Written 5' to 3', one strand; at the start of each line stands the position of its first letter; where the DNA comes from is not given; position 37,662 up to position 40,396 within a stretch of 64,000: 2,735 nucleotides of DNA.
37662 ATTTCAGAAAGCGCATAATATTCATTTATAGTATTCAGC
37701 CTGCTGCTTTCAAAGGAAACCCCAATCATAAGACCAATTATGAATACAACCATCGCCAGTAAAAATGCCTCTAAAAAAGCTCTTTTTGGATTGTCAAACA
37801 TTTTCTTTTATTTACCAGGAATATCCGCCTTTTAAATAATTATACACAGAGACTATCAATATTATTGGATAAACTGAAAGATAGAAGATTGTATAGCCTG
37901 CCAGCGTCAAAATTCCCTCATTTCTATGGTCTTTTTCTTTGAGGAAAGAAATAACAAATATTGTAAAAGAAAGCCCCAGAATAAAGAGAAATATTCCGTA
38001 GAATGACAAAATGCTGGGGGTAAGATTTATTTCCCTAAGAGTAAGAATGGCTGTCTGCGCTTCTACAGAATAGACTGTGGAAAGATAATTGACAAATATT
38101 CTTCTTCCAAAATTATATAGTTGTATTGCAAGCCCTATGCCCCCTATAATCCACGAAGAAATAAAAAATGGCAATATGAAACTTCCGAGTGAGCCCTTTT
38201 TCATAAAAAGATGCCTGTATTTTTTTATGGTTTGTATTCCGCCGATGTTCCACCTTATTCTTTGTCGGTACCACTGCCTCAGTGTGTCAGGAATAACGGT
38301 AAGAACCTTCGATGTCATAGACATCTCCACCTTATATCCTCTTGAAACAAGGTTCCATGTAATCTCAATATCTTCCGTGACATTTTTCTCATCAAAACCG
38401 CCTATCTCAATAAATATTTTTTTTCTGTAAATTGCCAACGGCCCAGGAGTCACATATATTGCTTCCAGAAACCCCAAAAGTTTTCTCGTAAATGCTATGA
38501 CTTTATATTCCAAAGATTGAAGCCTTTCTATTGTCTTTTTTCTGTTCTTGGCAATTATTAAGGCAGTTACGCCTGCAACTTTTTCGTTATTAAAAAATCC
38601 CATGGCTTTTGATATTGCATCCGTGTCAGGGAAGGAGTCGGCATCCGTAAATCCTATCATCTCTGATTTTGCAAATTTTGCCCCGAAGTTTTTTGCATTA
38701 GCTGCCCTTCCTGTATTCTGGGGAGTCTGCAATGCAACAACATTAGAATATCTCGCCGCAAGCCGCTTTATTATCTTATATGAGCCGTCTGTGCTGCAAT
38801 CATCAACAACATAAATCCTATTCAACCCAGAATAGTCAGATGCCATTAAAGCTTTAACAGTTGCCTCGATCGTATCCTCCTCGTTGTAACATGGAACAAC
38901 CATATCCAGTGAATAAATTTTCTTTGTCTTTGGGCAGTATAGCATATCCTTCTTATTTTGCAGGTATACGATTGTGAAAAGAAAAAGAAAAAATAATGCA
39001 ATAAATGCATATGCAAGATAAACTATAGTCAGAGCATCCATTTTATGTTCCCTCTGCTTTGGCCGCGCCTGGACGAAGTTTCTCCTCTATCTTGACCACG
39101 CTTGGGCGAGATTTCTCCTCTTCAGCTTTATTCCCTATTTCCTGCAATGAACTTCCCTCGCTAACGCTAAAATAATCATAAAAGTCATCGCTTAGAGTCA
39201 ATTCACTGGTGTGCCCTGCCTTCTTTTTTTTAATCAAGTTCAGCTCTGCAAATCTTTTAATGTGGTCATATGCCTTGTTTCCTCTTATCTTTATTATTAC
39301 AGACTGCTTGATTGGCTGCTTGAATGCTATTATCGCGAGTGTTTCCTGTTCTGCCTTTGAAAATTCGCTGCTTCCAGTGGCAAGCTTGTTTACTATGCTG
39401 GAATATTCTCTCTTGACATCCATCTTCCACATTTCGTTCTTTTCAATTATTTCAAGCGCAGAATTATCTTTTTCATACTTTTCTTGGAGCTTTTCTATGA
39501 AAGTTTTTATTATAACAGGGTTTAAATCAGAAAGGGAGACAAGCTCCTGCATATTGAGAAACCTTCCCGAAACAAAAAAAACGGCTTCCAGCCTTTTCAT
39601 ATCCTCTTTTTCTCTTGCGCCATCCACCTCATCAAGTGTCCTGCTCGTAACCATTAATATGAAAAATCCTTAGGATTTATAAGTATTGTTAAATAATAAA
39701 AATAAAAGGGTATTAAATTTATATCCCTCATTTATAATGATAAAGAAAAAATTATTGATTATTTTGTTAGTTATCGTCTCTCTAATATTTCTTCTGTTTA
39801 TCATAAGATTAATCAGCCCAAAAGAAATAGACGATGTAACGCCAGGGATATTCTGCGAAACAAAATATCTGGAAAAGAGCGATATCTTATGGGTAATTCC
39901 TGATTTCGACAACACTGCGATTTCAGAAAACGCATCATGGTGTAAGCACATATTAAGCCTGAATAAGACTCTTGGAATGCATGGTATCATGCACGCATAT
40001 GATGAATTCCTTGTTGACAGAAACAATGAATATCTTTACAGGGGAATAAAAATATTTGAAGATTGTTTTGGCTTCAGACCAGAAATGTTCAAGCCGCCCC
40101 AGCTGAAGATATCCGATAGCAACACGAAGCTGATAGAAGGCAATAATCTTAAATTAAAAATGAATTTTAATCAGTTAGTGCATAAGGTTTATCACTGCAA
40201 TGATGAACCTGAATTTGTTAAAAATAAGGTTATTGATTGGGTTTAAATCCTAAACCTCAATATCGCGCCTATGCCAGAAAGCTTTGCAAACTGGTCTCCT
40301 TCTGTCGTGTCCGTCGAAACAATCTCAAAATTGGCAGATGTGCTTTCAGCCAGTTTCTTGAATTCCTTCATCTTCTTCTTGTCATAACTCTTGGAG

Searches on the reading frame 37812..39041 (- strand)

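Call 30: search_protein_families(library=pfam, proteins=[window:37812-39041:-], max_evalue=0.001)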
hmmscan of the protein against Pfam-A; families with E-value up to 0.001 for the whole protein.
window:37812-39041:- (409 aa): 6 families
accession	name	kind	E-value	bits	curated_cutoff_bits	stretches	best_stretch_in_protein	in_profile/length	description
PF00535.33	Glycos_transf_2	-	5.7e-29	101.6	23.3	1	48-213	3-167/168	Glycosyl transferase family 2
PF13641.12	Glyco_tranf_2_3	-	8e-24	85.4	27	1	47-265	5-228/230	Glycosyltransferase like family 2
PF13632.12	Glyco_trans_2_3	-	2.3e-17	63.9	27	1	132-321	5-169/198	Glycosyl transferase family group 2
PF10111.15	Glyco_tranf_2_2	-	6.2e-16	59.1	27.3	1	47-238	2-206/276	Glycosyltransferase like family 2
PF13506.12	Glyco_transf_21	-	6.9e-09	35.9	21.7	1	120-265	26-173/174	Glycosyl transferase family 21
PF13704.12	Glyco_tranf_2_4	-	0.00068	20.5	27.5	0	53-137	2-83/98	Glycosyl transferase family 2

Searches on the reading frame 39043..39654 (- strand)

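Call 73: search_protein_families(library=pfam, proteins=[window:39043-39654:-], max_evalue=0.01)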
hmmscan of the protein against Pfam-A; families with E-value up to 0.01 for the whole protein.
window:39043-39654:- (203 aa): 1 family
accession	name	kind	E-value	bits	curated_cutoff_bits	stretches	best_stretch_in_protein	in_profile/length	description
PF04079.22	SMC_ScpB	-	3.4e-35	121.4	27.4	1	21-172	2-159/160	Segregation and condensation complex subunit ScpB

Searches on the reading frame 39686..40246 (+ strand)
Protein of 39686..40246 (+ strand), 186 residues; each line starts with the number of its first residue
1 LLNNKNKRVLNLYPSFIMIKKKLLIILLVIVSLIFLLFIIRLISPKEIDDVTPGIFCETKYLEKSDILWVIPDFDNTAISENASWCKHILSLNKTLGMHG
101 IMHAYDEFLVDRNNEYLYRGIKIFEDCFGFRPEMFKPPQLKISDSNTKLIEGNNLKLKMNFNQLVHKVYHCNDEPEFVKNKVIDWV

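Call 73: search_protein_families(library=pfam, proteins=[window:39686-40246:+], max_evalue=0.01)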
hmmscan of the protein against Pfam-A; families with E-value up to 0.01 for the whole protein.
window:39686-40246:+ (186 aa): 1 family
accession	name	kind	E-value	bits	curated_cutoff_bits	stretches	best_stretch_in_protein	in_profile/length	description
PF10096.14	DUF2334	-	6.9e-06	26.2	26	1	67-157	33-142/203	Uncharacterized protein conserved in bacteria (DUF2334)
